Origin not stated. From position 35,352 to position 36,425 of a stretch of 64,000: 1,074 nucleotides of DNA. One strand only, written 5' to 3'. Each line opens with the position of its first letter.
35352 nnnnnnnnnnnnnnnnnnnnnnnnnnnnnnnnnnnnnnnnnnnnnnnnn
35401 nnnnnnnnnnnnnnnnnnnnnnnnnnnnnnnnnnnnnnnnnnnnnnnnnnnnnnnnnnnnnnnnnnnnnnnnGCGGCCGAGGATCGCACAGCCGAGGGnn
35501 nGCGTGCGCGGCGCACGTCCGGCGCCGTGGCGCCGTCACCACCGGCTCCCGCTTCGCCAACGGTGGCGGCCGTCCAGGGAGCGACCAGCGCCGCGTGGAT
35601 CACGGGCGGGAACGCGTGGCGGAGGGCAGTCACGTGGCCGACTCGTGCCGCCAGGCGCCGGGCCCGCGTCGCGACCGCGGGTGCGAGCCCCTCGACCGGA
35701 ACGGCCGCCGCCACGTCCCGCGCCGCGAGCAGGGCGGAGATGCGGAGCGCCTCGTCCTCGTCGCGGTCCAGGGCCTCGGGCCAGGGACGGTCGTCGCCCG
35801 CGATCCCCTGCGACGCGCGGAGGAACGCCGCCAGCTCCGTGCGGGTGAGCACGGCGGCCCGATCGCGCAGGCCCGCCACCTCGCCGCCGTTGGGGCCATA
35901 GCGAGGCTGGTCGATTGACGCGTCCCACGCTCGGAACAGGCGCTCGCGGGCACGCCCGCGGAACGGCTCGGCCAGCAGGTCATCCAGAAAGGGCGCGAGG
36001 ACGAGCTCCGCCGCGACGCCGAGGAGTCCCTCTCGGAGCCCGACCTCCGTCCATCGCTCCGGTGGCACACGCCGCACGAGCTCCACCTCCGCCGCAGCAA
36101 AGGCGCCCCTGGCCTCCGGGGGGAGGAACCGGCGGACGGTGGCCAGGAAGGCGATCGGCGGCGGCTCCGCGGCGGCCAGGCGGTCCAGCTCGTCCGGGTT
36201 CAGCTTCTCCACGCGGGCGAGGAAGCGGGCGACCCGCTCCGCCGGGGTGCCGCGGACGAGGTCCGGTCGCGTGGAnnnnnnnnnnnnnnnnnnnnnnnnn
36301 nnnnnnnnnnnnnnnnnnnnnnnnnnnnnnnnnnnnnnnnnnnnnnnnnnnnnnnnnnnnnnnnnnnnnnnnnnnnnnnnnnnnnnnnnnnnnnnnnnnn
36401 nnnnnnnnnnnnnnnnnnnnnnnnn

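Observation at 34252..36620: J-domain protein apparently co-operonic with an orphan sensor histidine kinase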

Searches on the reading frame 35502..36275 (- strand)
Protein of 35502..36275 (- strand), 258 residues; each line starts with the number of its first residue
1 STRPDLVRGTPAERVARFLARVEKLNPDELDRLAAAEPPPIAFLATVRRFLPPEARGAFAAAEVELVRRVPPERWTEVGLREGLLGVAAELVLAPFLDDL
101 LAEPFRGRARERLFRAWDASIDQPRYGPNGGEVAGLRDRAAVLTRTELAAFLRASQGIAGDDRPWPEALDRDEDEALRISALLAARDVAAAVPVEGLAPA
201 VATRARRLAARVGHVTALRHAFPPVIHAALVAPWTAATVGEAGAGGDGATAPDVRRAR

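Call 12: search_protein_representatives(protein=window:35502-36275:-)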
Query: 258 residues. Proteins with E-value up to 0.001 (for the whole library): 123; up to 1e-10: 75; up to 1e-30: 25. The best 123 are listed.
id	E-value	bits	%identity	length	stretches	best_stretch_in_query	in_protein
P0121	2.9e-92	325.1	66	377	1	1-258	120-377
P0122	1.8e-88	312.7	85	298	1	9-189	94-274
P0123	3.8e-77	275.6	71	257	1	16-214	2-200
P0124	1.2e-59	218.2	87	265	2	1-86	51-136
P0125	1.4e-59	218.1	54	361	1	2-257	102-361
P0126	4.7e-56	206.5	63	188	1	68-258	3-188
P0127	1.7e-53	198.1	53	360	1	10-236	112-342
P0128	5.1e-53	196.6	53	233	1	24-236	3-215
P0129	7.6e-52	192.7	50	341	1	11-241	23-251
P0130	8.6e-51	189.2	49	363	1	10-245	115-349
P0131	7.1e-48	179.7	63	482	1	1-195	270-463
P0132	4.2e-45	170.6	58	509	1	56-254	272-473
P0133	1.0e-41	159.6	88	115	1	1-95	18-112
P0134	1.2e-41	159.3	46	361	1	3-245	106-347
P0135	3.1e-41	158.0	46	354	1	10-243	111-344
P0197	1.2e-10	57.8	32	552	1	14-221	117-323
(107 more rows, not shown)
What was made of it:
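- The family is small: 123 clusters at 50% identity among 1.84 billion representatives (call 12).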

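Call 36: find_homologous_proteins(query=A4, max_evalue=0.001)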
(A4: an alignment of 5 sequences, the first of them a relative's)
Query A4 (5 sequences) (379 aa, profile of the alignment): 101 proteins with E <= 0.001 among 8000 candidates.
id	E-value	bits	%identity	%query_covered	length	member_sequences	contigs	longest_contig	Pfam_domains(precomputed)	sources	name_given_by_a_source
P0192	2.7e-168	579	100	100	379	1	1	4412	PF00226.37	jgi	jgi:hypothetical protein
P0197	1.0e-151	524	30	73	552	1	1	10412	PF00226.37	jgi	jgi:hypothetical protein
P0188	2.3e-136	473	31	67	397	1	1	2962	PF00226.37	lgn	-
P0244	2.0e-130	454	66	100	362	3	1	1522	PF00226.37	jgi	jgi:hypothetical protein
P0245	3.3e-130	453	66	100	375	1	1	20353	PF00226.37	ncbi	-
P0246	3.6e-125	437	66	100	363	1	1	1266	PF00226.37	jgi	jgi:hypothetical protein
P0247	4.7e-125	436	65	100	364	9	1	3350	PF00226.37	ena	-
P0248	1.4e-124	435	64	100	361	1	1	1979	PF00226.37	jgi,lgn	jgi:hypothetical protein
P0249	8.2e-124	432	63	100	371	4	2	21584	PF00226.37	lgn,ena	-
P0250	3.9e-123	430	66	100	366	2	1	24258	PF00226.37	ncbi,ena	-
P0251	7.2e-122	426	63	100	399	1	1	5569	PF00226.37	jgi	jgi:hypothetical protein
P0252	1.7e-120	421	64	100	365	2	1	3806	PF00226.37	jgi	jgi:hypothetical protein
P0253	8.3e-120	419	66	100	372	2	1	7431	PF00226.37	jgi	jgi:hypothetical protein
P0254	3.5e-116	407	57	100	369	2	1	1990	PF00226.37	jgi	jgi:curved DNA-binding protein CbpA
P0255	9.4e-116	406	59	95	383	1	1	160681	PF00226.37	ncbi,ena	-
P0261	2.2e-105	371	52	100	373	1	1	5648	PF00226.37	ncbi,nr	ncbi:MAG TPA: J domain-containing protein [Candidatus Saccharimonadales bacterium]|nr:J domain-conta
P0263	3.2e-102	361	51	100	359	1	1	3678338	PF00226.37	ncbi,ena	-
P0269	4.3e-98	347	51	100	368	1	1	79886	PF00226.37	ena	-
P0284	3.3e-77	279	36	98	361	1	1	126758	PF00226.37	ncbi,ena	-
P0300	1.6e-70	257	38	99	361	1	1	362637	PF00226.37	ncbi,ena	-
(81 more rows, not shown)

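Call 37: find_encoding_contigs(protein=P0197, flank=8000, max_places=2)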
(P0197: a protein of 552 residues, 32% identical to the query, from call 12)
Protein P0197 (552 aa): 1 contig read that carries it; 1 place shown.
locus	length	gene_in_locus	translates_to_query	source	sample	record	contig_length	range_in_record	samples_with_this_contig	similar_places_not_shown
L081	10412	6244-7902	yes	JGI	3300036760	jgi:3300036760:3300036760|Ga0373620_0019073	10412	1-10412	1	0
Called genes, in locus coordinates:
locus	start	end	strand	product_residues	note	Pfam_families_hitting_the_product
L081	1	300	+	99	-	?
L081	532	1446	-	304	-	PF00491:Arginase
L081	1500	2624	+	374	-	PF00155:Aminotran_1_2, PF00266:Aminotran_5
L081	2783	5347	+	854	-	PF00239:Resolvase, PF07508:Recombinase, PF13408:Zn_ribbon_recom (weak)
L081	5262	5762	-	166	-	-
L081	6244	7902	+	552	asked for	PF00226:DnaJ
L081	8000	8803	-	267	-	-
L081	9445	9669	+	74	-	-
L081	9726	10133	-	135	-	PF01551:Peptidase_M23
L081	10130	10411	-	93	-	?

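Call 38: find_encoding_contigs(protein=P0255, flank=8000, max_places=2)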
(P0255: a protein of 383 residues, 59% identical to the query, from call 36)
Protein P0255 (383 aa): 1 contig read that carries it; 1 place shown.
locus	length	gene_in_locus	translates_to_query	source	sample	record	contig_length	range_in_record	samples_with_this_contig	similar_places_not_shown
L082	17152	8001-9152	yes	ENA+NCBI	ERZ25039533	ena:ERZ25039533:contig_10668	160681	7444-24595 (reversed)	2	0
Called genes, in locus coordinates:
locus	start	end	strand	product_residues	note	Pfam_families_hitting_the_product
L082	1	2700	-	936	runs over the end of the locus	PF00989:PAS, PF08448:PAS_4, PF13426:PAS_9, PF00989:PAS, PF13188:PAS_8, PF13426:PAS_9, PF01590:GAF, PF13185:GAF_2, +13 more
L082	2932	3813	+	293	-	PF00296:Bac_luciferase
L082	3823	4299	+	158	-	PF00578:AhpC-TSA (weak), PF00085:Thioredoxin, PF13098:Thioredoxin_2 (faint)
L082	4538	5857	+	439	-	PF13439:Glyco_transf_4, PF13579:Glyco_trans_4_4, PF00534:Glycos_transf_1, PF13692:Glyco_trans_1_4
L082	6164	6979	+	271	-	PF00563:EAL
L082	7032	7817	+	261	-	PF03328:HpcH_HpaI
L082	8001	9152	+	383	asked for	PF00226:DnaJ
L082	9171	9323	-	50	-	-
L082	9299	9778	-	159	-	PF05977:MFS_3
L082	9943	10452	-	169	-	PF05977:MFS_3, PF07690:MFS_1 (weak)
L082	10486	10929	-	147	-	PF12680:SnoaL_2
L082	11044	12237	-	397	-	PF02417:Chromate_transp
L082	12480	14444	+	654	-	PF01807:Zn_ribbon_DnaG, PF08275:DNAG_N, PF01751:Toprim, PF13155:Toprim_2, PF13662:Toprim_4, PF10410:DnaB_bind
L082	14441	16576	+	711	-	PF00140:Sigma70_r1_2, PF04542:Sigma70_r2, PF04539:Sigma70_r3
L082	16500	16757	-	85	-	-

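Call 39: find_encoding_contigs(protein=P0263, flank=8000, max_places=2)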
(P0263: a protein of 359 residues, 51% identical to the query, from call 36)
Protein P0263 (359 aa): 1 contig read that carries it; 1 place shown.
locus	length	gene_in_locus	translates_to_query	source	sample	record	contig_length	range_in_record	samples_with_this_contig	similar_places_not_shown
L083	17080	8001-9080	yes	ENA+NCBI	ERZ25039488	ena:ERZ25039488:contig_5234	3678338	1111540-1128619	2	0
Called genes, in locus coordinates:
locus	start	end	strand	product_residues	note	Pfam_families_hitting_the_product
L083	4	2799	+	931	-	PF01326:PPDK_N, PF00391:PEP-utilizers, PF02896:PEP-utilizers_C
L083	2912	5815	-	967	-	PF02494:HYR, PF16640:Big_3_5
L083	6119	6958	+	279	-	PF00296:Bac_luciferase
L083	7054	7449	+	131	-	PF03328:HpcH_HpaI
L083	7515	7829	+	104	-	PF03328:HpcH_HpaI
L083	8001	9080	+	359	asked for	PF00226:DnaJ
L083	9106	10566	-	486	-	PF05977:MFS_3, PF07690:MFS_1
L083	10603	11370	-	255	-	PF01209:Ubie_methyltran, PF13489:Methyltransf_23 (weak), PF13847:Methyltransf_31, PF08241:Methyltransf_11, PF08242:Methyltransf_12, PF13649:Methyltransf_25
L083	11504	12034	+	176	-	PF13380:CoA_binding_2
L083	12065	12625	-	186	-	PF00857:Isochorismatase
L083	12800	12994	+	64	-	-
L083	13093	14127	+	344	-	PF08450:SGL (faint), PF25021:TEN_NHL (faint), PF01436:NHL (weak)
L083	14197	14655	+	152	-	-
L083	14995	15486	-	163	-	PF07883:Cupin_2 (weak)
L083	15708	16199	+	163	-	-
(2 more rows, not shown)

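Call 40: list_cluster_members(proteins=[P0255, P0263, P0245, P0250, P0284, P0300, P0261, P0008, P0025])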
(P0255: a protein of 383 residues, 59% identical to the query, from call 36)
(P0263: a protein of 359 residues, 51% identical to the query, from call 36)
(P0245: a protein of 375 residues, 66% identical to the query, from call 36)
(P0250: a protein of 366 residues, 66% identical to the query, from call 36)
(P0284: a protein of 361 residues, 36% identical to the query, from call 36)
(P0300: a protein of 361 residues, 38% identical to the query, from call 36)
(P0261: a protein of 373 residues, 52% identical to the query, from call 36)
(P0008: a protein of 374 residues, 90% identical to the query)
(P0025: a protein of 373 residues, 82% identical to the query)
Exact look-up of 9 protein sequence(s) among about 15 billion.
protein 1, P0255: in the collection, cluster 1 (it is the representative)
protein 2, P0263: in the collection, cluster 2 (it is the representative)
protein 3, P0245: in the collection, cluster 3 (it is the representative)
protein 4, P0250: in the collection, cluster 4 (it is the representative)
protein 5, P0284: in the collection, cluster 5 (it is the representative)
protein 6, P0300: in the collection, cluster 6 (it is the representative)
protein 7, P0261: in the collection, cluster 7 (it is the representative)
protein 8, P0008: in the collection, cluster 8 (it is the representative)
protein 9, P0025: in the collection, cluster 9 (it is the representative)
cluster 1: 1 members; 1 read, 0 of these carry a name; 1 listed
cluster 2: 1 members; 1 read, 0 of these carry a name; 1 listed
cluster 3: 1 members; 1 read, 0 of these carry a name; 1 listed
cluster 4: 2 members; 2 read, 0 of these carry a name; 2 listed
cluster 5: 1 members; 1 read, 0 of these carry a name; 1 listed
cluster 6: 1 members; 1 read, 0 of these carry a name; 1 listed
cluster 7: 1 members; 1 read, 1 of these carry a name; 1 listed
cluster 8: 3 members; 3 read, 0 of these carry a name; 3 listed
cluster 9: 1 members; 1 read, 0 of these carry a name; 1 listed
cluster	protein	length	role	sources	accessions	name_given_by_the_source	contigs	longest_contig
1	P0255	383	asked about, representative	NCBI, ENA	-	-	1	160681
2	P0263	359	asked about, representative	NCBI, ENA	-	-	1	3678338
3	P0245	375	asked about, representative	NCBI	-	-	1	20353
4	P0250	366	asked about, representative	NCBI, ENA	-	-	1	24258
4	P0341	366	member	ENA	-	-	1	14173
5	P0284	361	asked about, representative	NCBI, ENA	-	-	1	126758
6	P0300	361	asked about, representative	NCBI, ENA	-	-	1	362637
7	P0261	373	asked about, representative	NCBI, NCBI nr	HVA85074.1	MAG TPA: J domain-containing protein [Candidatus Saccharimonadales bacterium] | J domain-containing protein [Candidatus Saccharimonadales bacterium]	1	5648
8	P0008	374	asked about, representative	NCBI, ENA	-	-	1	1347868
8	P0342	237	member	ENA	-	-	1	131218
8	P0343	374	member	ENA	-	-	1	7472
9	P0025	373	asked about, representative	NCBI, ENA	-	-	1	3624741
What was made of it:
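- Tried and rejected: Cluster look-up to obtain organism names for distant homologues: almost no names returned (call 40).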

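Call 41: find_encoding_contigs(protein=P0269, flank=8000, max_places=1)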
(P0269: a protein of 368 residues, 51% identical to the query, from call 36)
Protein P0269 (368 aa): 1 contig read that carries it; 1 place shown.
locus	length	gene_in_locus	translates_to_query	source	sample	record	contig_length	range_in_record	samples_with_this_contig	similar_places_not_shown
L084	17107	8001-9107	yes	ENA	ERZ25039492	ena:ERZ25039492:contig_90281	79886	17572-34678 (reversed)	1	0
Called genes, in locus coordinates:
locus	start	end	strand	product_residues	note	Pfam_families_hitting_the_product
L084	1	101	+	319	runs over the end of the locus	PF07992:Pyr_redox_2, PF00070:Pyr_redox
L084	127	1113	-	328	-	-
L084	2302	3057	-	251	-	-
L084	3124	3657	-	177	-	PF00072:Response_reg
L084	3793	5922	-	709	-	PF00989:PAS, PF08448:PAS_4, PF13426:PAS_9, PF00989:PAS, PF13188:PAS_8, PF13426:PAS_9, PF01590:GAF, PF00989:PAS, +11 more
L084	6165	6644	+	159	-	PF00085:Thioredoxin, PF14595:Thioredoxin_9 (weak), PF13098:Thioredoxin_2, PF13905:Thioredoxin_8 (faint)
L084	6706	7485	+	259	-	PF03328:HpcH_HpaI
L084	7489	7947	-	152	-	PF23621:BP74_N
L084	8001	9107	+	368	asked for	PF00226:DnaJ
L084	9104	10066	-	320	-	PF00089:Trypsin, PF13365:Trypsin_2, PF00595:PDZ (weak), PF13180:PDZ_2, PF17820:PDZ_6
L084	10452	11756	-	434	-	PF05977:MFS_3, PF07690:MFS_1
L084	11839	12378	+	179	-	PF13380:CoA_binding_2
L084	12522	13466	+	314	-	-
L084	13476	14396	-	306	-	-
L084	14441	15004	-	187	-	-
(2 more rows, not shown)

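Call 42: find_encoding_contigs(protein=P0250, flank=8000, max_places=1)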
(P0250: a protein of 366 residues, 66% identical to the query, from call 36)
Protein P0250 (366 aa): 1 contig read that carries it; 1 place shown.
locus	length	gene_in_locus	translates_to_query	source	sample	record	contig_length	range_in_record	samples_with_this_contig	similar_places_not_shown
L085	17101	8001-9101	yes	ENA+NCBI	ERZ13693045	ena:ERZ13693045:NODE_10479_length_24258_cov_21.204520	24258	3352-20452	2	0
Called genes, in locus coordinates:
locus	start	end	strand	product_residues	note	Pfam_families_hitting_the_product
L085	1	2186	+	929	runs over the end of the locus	PF01326:PPDK_N, PF00391:PEP-utilizers, PF02896:PEP-utilizers_C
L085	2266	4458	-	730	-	PF13432:TPR_16 (faint)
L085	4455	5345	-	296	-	-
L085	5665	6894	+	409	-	PF00266:Aminotran_5, PF01041:DegT_DnrJ_EryC1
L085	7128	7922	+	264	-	PF03328:HpcH_HpaI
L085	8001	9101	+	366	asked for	PF00226:DnaJ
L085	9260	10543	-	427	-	PF05977:MFS_3, PF07690:MFS_1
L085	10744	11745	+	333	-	PF08240:ADH_N, PF16912:Glu_dehyd_C, PF00107:ADH_zinc_N, PF13602:ADH_zinc_N_2 (weak)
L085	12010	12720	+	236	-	PF01227:GTP_cyclohydroI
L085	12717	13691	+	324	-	PF01872:RibD_C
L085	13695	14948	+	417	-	PF07992:Pyr_redox_2, PF00070:Pyr_redox, PF14759:Reductase_C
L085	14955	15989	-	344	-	PF00389:2-Hacid_dh, PF02826:2-Hacid_dh_C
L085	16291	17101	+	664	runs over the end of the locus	PF13520:AA_permease_2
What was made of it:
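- P0197 lies near a recombinase (calls 37-42). The distant J-family branch lies in a non-phosphate context of HpcH_HpaI and MFS genes (calls 38-42).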

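Call 43: find_encoding_contigs(protein=P0300, flank=8000, max_places=1)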
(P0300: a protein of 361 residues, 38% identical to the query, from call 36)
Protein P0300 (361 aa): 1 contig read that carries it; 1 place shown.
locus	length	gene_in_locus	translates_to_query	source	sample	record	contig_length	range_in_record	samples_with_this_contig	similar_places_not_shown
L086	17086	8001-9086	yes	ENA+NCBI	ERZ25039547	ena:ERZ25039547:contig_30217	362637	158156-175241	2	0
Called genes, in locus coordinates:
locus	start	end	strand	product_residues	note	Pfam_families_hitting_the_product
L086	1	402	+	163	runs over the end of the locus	PF00749:tRNA-synt_1c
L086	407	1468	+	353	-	PF00749:tRNA-synt_1c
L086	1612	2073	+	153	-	PF20128:DUF6518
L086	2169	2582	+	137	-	PF13577:SnoaL_4 (weak), PF07366:SnoaL (weak), PF14534:DUF4440, PF12680:SnoaL_2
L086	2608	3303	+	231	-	PF00072:Response_reg, PF00486:Trans_reg_C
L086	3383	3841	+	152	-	-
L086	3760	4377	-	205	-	PF01865:PhoU_div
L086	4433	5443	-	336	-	PF01384:PHO4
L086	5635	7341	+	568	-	PF00587:tRNA-synt_2b, PF04073:tRNA_edit, PF03129:HGTP_anticodon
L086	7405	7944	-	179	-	-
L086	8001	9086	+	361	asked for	PF00226:DnaJ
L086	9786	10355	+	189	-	PF02518:HATPase_c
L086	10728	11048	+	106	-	PF03009:GDPD (weak)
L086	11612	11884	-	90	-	-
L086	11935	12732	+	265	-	-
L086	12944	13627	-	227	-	-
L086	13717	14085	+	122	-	PF12840:HTH_20, PF01022:HTH_5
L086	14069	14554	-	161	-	PF00300:His_Phos_1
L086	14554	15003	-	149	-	PF01451:LMWPc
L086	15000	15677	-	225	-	PF01895:PhoU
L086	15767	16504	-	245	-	PF02463:SMC_N, PF00005:ABC_tran, PF13304:AAA_21 (faint), PF13401:AAA_22 (faint)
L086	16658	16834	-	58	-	-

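Call 55: search_solved_structures(query=A5, max_evalue=10)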
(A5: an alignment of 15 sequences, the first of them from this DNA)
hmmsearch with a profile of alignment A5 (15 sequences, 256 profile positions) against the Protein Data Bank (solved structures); distinct sequences matched with E-value up to 10: 1.
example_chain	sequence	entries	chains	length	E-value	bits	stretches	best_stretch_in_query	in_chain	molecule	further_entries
8fje_A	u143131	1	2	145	0.14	15.1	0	11-59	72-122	E8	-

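Call 56: search_protein_families(library=pfam, alignment_id=A5, max_evalue=1)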
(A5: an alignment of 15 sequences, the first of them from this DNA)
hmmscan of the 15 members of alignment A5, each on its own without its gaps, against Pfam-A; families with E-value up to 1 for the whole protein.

A. member 1, seq(258 aa): 0 families

B. families by the number of members that match (of 15 scanned): 6 families
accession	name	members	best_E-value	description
PF00159.23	Hormone_3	1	0.0078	Pancreatic hormone peptide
PF19920.4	bpX4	1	0.011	MoxR-vWA-beta-propeller ternary system domain bpX4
PF07862.16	Nif11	1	0.05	Nif11 domain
PF22980.2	Myb_DNA-bind_8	1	0.13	Myb-like DNA-binding domain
PF07527.18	Hairy_orange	1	0.19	Hairy Orange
PF23625.1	UIM_2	1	0.47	Ubiquitin interaction motif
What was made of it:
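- Tried and rejected: PDB sequence-profile search and Pfam scan on the C-domain alignment: nothing significant (calls 55, 56).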
